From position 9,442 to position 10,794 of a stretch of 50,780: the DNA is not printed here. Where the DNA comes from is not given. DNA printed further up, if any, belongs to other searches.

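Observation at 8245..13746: Predicted N-acylated di-amino sugar pathway: PglF-like dehydratase plus DegT aminotransferase plus an ATP-grasp ligase in place of the usual N-acetyltransferase, with a PglC-type initiating transferase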

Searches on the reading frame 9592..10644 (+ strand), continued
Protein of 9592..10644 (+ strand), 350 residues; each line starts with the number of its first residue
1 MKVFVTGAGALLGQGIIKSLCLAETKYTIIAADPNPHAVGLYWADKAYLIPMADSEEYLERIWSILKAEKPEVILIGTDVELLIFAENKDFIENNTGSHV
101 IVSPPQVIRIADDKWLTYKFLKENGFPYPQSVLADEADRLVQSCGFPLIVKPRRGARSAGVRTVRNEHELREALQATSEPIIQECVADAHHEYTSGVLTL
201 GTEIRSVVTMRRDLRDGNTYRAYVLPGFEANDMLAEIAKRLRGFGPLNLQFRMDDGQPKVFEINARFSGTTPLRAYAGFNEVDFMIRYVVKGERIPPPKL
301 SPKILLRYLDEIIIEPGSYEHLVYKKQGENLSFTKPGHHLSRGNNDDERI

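Call 39: list_cluster_members(proteins=[P0216, P0140, P0204, P0178, P0122])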
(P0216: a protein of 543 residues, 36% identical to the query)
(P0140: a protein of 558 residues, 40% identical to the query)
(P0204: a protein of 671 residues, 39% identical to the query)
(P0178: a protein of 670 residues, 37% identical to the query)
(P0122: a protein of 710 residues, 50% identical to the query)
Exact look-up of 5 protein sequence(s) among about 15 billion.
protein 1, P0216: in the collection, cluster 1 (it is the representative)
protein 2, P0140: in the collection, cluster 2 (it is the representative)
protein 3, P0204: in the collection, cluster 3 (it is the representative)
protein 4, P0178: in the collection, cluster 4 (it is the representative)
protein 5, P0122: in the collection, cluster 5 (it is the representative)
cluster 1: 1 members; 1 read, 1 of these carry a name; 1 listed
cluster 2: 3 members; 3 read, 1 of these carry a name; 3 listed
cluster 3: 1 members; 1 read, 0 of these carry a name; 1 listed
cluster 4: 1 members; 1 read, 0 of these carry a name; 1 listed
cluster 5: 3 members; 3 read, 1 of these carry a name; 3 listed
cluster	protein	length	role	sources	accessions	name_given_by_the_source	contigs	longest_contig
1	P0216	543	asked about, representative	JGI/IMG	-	sugar transferase EpsL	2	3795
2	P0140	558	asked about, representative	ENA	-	-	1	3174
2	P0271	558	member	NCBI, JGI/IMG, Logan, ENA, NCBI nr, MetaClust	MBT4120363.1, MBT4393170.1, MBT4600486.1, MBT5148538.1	MAG: PHP domain-containing protein [Candidatus Peribacter sp.] | carbamoyl-phosphate synthase large subunit | PHP domain-containing protein [Candidatus Peribacter sp.]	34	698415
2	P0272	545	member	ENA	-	-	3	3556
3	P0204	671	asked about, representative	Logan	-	-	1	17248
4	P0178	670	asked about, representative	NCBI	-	-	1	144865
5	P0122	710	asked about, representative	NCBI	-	-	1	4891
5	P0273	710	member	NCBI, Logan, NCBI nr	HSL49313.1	MAG TPA: ATP-grasp domain-containing protein [Candidatus Deferrimicrobiaceae bacterium] | ATP-grasp domain-containing protein [Candidatus Deferrimicrobiaceae bacterium]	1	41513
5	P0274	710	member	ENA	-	-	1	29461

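Call 40: find_homologous_proteins(query=P0216, max_evalue=1e-20)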
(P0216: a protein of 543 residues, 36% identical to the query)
Query P0216 (543 aa): 7802 proteins with E <= 1e-20 among 8000 candidates; the best 120 are listed.
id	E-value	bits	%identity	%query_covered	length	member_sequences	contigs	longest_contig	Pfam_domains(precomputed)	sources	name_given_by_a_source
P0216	0.0e+0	1237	100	100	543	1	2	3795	PF15632.12,PF02655.20,PF21360.4,PF02397.23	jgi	jgi:sugar transferase EpsL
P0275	2.4e-277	939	73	99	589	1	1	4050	PF15632.12,PF02655.20,PF21360.4,PF02397.23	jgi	jgi:sugar transferase EpsL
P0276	9.5e-219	746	62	99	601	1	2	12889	PF15632.12,PF02655.20,PF21360.4,PF02397.23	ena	-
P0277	1.4e-184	633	55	92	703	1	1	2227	PF13535.12,PF15632.12,PF08443.17,PF02655.20,PF21360.4,PF02397.23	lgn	-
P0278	2.0e-158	546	75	59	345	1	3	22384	PF13535.12,PF15632.12,PF08443.17,PF02655.20,PF21360.4,PF07478.19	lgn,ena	-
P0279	6.8e-154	531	72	60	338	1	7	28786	PF15632.12,PF02655.20,PF21360.4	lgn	-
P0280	2.2e-146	507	69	61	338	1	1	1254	PF13535.12,PF15632.12,PF02786.23,PF02655.20,PF21360.4,PF07478.19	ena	-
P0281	5.7e-143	495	69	59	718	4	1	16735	PF15632.12,PF13480.14,PF02655.20,PF21360.4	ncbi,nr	ncbi:MAG: putative carbamoyl-phosphate synthase large subunit [Chthoniobacter sp.]|nr:putative carba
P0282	1.2e-142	494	68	59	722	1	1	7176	PF15632.12,PF13480.14,PF02655.20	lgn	-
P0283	1.3e-141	491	67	59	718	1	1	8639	PF15632.12,PF13480.14,PF02655.20,PF02388.23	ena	-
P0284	2.3e-141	490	69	61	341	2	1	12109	PF15632.12,PF02786.23,PF02655.20,PF21360.4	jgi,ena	jgi:carbamoyl-phosphate synthase large subunit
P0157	1.5e-138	481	63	61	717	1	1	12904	PF15632.12,PF13480.14,PF02655.20,PF21360.4,PF02388.23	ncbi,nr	ncbi:MAG: ATP-grasp domain-containing protein [Verrucomicrobiota bacterium]|nr:ATP-grasp domain-cont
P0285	8.4e-138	478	65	61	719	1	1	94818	PF15632.12,PF13480.14,PF02655.20,PF02388.23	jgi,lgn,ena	-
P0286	9.5e-137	475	66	59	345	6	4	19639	PF15632.12,PF02655.20,PF21360.4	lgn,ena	-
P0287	1.9e-135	471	64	59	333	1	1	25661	PF15632.12,PF02655.20,PF21360.4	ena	-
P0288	4.6e-135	469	65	59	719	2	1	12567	PF15632.12,PF13480.14,PF02222.28,PF02655.20,PF21360.4,PF02388.23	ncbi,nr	ncbi:MAG: ATP-grasp domain-containing protein [Verrucomicrobiota bacterium]|nr:ATP-grasp domain-cont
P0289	9.4e-135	468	66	60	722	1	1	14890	PF15632.12,PF13480.14,PF02655.20,PF21360.4,PF02388.23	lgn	-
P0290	1.4e-134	468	63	61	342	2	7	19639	PF15632.12,PF02786.23,PF08443.17,PF02655.20,PF21360.4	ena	-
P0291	9.4e-133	462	66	60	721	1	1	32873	PF15632.12,PF13480.14,PF02655.20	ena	-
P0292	7.3e-131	455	63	61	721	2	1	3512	PF15632.12,PF13480.14,PF02222.28,PF02655.20,PF21360.4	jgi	jgi:carbamoyl-phosphate synthase large subunit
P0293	1.3e-130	455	61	59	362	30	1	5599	PF15632.12,PF02655.20,PF21360.4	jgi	jgi:carbamoyl-phosphate synthase large subunit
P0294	4.5e-130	453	64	59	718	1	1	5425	PF15632.12,PF13480.14,PF02655.20,PF02388.23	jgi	jgi:carbamoyl-phosphate synthase large subunit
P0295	5.3e-130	453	63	59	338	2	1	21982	PF15632.12,PF02655.20,PF21360.4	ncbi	-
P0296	4.3e-129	450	63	59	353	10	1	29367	PF15632.12,PF02655.20,PF21360.4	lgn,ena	-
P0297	3.5e-128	447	63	59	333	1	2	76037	PF15632.12,PF02786.23,PF02655.20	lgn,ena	-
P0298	6.4e-128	446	60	60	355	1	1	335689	PF13535.12,PF15632.12,PF02786.23,PF02222.28,PF08443.17,PF02655.20,PF21360.4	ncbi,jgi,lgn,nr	ncbi:MAG: carbamoyl-phosphate synthase large subunit [Chthoniobacter sp.]|jgi:carbamoyl-phosphate sy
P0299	2.9e-127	444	60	61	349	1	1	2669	PF15632.12,PF02222.28,PF02655.20,PF21360.4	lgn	-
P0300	4.8e-127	443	63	59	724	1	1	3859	PF15632.12,PF13480.14,PF02786.23,PF02655.20,PF21360.4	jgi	jgi:carbamoyl-phosphate synthase large subunit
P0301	7.6e-127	442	62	61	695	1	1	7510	PF15632.12,PF13480.14,PF02655.20,PF21360.4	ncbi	-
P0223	2.1e-126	441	61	60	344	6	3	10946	PF13535.12,PF15632.12,PF02655.20,PF21360.4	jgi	jgi:carbamoyl-phosphate synthase large subunit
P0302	2.7e-126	440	61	60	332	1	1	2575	PF15632.12,PF02655.20,PF21360.4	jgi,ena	-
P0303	3.7e-126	440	62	61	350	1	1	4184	PF15632.12,PF08443.17,PF02655.20,PF21360.4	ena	-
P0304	9.3e-126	439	61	60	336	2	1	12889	PF15632.12,PF02655.20,PF21360.4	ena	-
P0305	1.4e-125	438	60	57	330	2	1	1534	PF15632.12,PF02655.20,PF21360.4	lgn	-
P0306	4.4e-125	436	60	61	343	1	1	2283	PF15632.12,PF02655.20,PF21360.4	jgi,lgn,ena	-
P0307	5.3e-125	436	58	60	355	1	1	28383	PF15632.12,PF02655.20,PF21360.4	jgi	jgi:carbamoyl-phosphate synthase large subunit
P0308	6.1e-125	436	60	61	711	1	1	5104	PF15632.12,PF13480.14,PF02655.20,PF21360.4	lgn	-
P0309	6.2e-125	436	60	59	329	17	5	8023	PF15632.12,PF02655.20,PF21360.4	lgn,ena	-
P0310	3.1e-124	434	61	59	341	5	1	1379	PF15632.12,PF02222.28,PF02655.20,PF21360.4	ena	-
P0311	9.4e-124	432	60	59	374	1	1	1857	PF15632.12,PF02655.20,PF21360.4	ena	-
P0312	9.5e-124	432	60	59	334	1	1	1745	PF15632.12,PF02655.20,PF21360.4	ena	-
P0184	1.8e-123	431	60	59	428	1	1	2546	PF15632.12,PF02655.20,PF21360.4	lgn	-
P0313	3.6e-123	430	61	59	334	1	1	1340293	PF15632.12,PF02655.20,PF21360.4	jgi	-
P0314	4.4e-123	430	62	61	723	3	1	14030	PF15632.12,PF13480.14,PF02222.28,PF02655.20,PF21360.4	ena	-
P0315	5.0e-123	430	58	61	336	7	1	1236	PF13535.12,PF15632.12,PF08443.17,PF02655.20,PF21360.4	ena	-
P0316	5.4e-123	430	58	59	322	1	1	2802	PF15632.12,PF02222.28,PF02655.20,PF21360.4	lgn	-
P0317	6.4e-123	429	61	59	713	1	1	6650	PF15632.12,PF13480.14,PF02786.23,PF02655.20,PF21360.4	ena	-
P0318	8.4e-123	429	59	61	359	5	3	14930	PF15632.12,PF02655.20,PF21360.4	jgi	jgi:carbamoyl-phosphate synthase large subunit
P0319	1.4e-122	428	59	61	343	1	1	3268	PF15632.12,PF02655.20,PF21360.4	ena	-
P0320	1.9e-122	428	61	61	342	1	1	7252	PF15632.12,PF02655.20,PF21360.4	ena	-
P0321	2.3e-122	427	60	59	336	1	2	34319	PF15632.12,PF02655.20,PF21360.4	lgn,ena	-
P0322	2.6e-122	427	59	59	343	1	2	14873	PF15632.12,PF08443.17,PF02655.20,PF21360.4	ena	-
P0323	2.7e-122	427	58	61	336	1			PF13535.12,PF15632.12,PF08443.17,PF02655.20,PF21360.4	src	-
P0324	3.8e-122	427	60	59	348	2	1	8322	PF15632.12,PF02655.20,PF21360.4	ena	-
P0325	5.3e-122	426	59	59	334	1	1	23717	PF15632.12,PF08443.17,PF02655.20,PF21360.4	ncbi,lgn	-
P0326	6.8e-122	426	60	60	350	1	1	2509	PF15632.12,PF02655.20,PF21360.4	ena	-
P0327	7.3e-122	426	59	59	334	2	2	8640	PF15632.12,PF08443.17,PF02655.20,PF21360.4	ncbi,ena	-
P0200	4.3e-121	423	60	59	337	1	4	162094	PF15632.12,PF02655.20,PF21360.4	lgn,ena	-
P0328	7.6e-121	422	63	59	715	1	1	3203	PF15632.12,PF13480.14,PF02222.28,PF02655.20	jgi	jgi:carbamoyl-phosphate synthase large subunit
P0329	1.3e-120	422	58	59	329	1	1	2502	PF15632.12,PF02655.20,PF21360.4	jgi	jgi:carbamoyl-phosphate synthase large subunit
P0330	2.1e-120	421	57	62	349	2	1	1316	PF15632.12,PF02655.20,PF21360.4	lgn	-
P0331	2.8e-120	421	58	61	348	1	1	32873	PF15632.12,PF08443.17,PF02655.20,PF21360.4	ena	-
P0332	7.6e-120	419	58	59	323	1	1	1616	PF15632.12,PF02222.28,PF02655.20,PF21360.4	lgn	-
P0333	1.4e-119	418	59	59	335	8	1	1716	PF15632.12,PF02655.20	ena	-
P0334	1.7e-119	418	58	59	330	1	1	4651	PF15632.12,PF02655.20,PF21360.4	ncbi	-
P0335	2.5e-119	417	60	59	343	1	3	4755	PF13535.12,PF15632.12,PF02655.20,PF21360.4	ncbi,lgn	-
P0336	1.3e-118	415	59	60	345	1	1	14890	PF13535.12,PF15632.12,PF02655.20,PF21360.4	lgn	-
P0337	1.7e-117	411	58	59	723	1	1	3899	PF13535.12,PF15632.12,PF13480.14,PF08443.17,PF02655.20,PF21360.4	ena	-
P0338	2.8e-117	411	57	59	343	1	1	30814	PF15632.12,PF08443.17,PF02655.20,PF21360.4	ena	-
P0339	6.1e-117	410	59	58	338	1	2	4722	PF15632.12,PF02786.23,PF02655.20,PF21360.4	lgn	-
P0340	8.7e-117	409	56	61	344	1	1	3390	PF15632.12,PF02655.20,PF21360.4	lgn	-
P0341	1.3e-116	408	56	59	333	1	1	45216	PF15632.12,PF02655.20,PF21360.4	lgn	-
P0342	2.0e-116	408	57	59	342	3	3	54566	PF15632.12,PF08443.17,PF02655.20,PF21360.4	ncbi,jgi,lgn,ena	-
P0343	1.1e-115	405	57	60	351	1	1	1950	PF13535.12,PF15632.12,PF02655.20,PF21360.4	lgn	-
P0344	1.6e-115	405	59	60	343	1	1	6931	PF15632.12,PF02222.28,PF08443.17,PF02655.20,PF21360.4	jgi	jgi:carbamoyl-phosphate synthase large subunit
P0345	1.6e-115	405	58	59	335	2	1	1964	PF15632.12,PF02655.20,PF21360.4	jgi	jgi:carbamoyl-phosphate synthase large subunit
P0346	1.8e-115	405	56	60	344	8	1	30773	PF15632.12,PF02655.20,PF21360.4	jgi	jgi:carbamoyl-phosphate synthase large subunit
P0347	3.1e-115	404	57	59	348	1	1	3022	PF15632.12,PF08443.17,PF02655.20,PF21360.4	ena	-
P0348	5.9e-115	403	60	59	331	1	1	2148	PF15632.12,PF02655.20,PF21360.4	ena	-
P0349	7.6e-115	403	56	60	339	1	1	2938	PF15632.12,PF02655.20,PF21360.4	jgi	jgi:carbamoyl-phosphate synthase large subunit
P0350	8.4e-115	402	55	60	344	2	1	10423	PF15632.12,PF02655.20,PF21360.4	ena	-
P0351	9.9e-115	402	58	59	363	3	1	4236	PF13535.12,PF15632.12,PF08443.17,PF02655.20,PF21360.4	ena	-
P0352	1.4e-114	402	57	60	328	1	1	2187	PF15632.12,PF02786.23,PF02222.28,PF02655.20,PF21360.4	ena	-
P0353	2.1e-114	401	57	58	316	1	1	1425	PF15632.12,PF02786.23,PF02655.20,PF21360.4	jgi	jgi:carbamoyl-phosphate synthase large subunit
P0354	4.4e-114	400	56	59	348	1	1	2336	PF15632.12,PF02655.20,PF21360.4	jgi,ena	-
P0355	7.0e-114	399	60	59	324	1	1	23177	PF15632.12,PF02786.23,PF02655.20,PF21360.4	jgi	jgi:carbamoyl-phosphate synthase large subunit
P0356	7.6e-114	399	54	61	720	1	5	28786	PF15632.12,PF13480.14,PF02655.20,PF21360.4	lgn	-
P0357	1.6e-113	398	58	59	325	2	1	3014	PF15632.12,PF02655.20,PF21360.4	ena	-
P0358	2.0e-113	398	55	61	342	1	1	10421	PF15632.12,PF02655.20,PF21360.4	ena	-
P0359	6.4e-113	396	55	61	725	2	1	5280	PF15632.12,PF13480.14,PF02655.20,PF21360.4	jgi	-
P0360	7.9e-113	396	55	62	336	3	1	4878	PF13535.12,PF15632.12,PF08443.17,PF02655.20,PF21360.4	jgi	jgi:carbamoyl-phosphate synthase large subunit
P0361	1.7e-112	395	57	59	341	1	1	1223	PF15632.12,PF08443.17,PF02655.20,PF21360.4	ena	-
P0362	3.1e-112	394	58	59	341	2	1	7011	PF15632.12,PF02655.20,PF21360.4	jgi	jgi:carbamoyl-phosphate synthase large subunit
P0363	8.6e-112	393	56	60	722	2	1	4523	PF13535.12,PF15632.12,PF13480.14,PF08443.17,PF02655.20,PF21360.4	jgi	jgi:carbamoyl-phosphate synthase large subunit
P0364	1.4e-111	392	57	60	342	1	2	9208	PF15632.12,PF02655.20,PF21360.4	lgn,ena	-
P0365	2.5e-111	391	56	60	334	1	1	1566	PF13535.12,PF15632.12,PF08443.17,PF02655.20,PF21360.4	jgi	jgi:carbamoyl-phosphate synthase large subunit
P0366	6.0e-111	390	53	61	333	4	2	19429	PF15632.12,PF02786.23,PF02222.28,PF02655.20,PF21360.4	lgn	-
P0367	8.6e-111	389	53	60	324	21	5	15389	PF15632.12,PF02786.23,PF02222.28,PF02655.20,PF21360.4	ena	-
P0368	9.6e-111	389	56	58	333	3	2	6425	PF15632.12,PF02655.20,PF21360.4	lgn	-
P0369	1.4e-110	389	57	59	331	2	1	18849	PF13535.12,PF15632.12,PF02222.28,PF08443.17,PF02655.20,PF21360.4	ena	-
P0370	2.2e-110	388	57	59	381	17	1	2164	PF15632.12,PF02655.20,PF21360.4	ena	-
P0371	4.6e-110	387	56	61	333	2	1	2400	PF15632.12,PF02655.20,PF21360.4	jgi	jgi:carbamoyl-phosphate synthase large subunit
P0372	4.9e-110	387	55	59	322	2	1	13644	PF15632.12,PF02786.23,PF02655.20,PF21360.4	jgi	jgi:carbamoyl-phosphate synthase large subunit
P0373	6.1e-110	386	54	61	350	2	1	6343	PF15632.12,PF02655.20,PF21360.4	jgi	jgi:carbamoyl-phosphate synthase large subunit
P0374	1.1e-109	386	55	59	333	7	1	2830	PF15632.12,PF02655.20,PF21360.4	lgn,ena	-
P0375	1.3e-109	385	54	61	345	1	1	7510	PF13535.12,PF15632.12,PF02655.20,PF21360.4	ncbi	-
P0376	1.5e-109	385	52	59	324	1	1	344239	PF13535.12,PF15632.12,PF02222.28,PF02655.20,PF21360.4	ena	-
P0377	1.5e-109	385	56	60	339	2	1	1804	PF15632.12,PF02655.20,PF21360.4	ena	-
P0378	3.4e-109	384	55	60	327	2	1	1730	PF13535.12,PF15632.12,PF08443.17,PF02655.20,PF21360.4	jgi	jgi:carbamoyl-phosphate synthase large subunit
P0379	2.0e-108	381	54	60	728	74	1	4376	PF13535.12,PF15632.12,PF13480.14,PF02222.28,PF08443.17,PF02655.20,PF21360.4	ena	-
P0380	1.4e-107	379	53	60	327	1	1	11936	PF15632.12,PF02655.20,PF21360.4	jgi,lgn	-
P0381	1.6e-106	375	56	59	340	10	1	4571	PF15632.12,PF02655.20,PF21360.4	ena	-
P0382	1.8e-106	375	58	54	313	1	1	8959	PF15632.12,PF02655.20,PF21360.4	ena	-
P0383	1.7e-105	372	61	55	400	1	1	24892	PF15632.12,PF02786.23,PF02655.20,PF21360.4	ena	-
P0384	2.3e-104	368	52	60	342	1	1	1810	PF15632.12,PF02655.20,PF21360.4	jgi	jgi:carbamoyl-phosphate synthase large subunit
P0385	6.5e-104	367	58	51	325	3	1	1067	PF13535.12,PF15632.12,PF08443.17,PF02655.20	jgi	jgi:carbamoyl-phosphate synthase large subunit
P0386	1.7e-103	365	54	58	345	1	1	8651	PF15632.12,PF02655.20,PF21360.4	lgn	-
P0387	6.8e-96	340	52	59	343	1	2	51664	PF15632.12,PF02655.20,PF21360.4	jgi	jgi:carbamoyl-phosphate synthase large subunit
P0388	3.1e-95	338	49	61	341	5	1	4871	PF15632.12,PF02655.20,PF21360.4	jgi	jgi:carbamoyl-phosphate synthase large subunit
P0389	7.3e-95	337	49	59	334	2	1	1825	PF15632.12,PF08443.17,PF02655.20,PF21360.4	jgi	jgi:carbamoyl-phosphate synthase large subunit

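Call 59: find_related_loci(query=A2, collection=metagenome_contigs, flank=10000)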
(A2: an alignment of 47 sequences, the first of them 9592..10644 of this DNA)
Query A2 (350 aa) in metagenome_contigs; peptide patterns used: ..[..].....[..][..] (x = any residue, [..] = any of these).
600 stretches matched a pattern (row limit reached: there are more); 580 encode a relative of the query (tblastn E <= 1e-3); the best 80 are kept; 80 distinct loci.
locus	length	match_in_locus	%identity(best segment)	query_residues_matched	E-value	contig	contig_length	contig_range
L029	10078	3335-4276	62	1-314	1e-128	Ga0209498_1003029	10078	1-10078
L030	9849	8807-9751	60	2-316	1e-126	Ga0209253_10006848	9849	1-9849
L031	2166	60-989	57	1-315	1e-121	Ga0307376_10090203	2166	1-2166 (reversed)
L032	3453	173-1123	50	1-317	8e-108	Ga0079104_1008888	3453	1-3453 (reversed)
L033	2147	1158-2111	53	1-318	4e-111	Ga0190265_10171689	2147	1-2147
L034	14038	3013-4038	48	1-342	1e-104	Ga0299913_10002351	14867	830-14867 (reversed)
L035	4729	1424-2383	51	1-322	2e-104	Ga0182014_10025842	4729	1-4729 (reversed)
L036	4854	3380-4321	53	1-314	2e-104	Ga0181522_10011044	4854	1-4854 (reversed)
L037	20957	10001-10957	51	1-319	4e-104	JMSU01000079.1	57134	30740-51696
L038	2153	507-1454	49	1-316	1e-108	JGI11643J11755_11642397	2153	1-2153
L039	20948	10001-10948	51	1-316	3e-103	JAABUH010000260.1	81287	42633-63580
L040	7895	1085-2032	52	1-316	1e-102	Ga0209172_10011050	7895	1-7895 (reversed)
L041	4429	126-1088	49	1-323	1e-102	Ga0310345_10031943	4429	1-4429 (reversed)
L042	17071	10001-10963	49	1-323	3e-102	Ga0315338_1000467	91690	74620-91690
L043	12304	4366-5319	50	1-317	5e-102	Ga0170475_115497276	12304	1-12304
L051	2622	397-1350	50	1-317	3e-101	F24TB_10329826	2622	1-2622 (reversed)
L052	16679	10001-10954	50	1-317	4e-98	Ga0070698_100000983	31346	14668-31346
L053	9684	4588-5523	49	9-322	7e-98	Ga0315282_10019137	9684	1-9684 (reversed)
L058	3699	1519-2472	49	1-317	3e-96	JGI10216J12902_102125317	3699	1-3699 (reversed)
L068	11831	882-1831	57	1-316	9e-102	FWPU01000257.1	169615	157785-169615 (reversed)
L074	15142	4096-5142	42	2-344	9e-87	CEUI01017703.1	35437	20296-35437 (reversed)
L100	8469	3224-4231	40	1-322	1e-77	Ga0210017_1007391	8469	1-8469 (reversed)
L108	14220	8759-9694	40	1-316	3e-75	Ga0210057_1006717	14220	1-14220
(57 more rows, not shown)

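Call 62: predict_structure(alignment_id=A2)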
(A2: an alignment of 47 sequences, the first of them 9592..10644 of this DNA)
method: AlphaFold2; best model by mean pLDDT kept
length: 350 residues; sequences in the alignment: 47
mean_pLDDT: 94.8   pTM: 0.91
mean pLDDT of the five models: 94.8, 94.1, 93.9, 94.0, 90.7
residues with pLDDT >= 90: 322; 70-90: 15; 50-70: 5; < 50: 8
segments of 3 or more residues with pLDDT < 50: 343-350
pLDDT, mean of each block of 10 residues (from residue 1): 98 97 97 98 98 98 98 98 98 98 99 98 98 98 98 92 98 98 94 97 96 94 96 98 98 97 97 97 98 97 93 93 90 77 46
secondary structure, 60 per line:
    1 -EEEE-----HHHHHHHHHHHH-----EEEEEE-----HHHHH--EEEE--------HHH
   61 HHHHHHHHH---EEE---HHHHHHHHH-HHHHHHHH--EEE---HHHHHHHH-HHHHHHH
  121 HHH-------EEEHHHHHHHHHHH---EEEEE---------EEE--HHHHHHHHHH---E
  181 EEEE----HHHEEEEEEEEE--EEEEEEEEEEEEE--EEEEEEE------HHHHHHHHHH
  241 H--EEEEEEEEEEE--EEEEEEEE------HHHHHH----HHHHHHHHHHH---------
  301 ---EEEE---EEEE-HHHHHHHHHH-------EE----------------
elements in order: E2-5 H11-22 E28-33 H39-43 E46-49 H58-69 E73-75 H79-87 H89-96 E99-101 H105-112 H114-123 E131-133 H134-144 E148-152 E162-164 H167-176 E180-184 E192-200 E203-215 E218-224 H231-241 E244-254 E257-264 H271-276 H281-291 E304-307 E311-314 H316-325
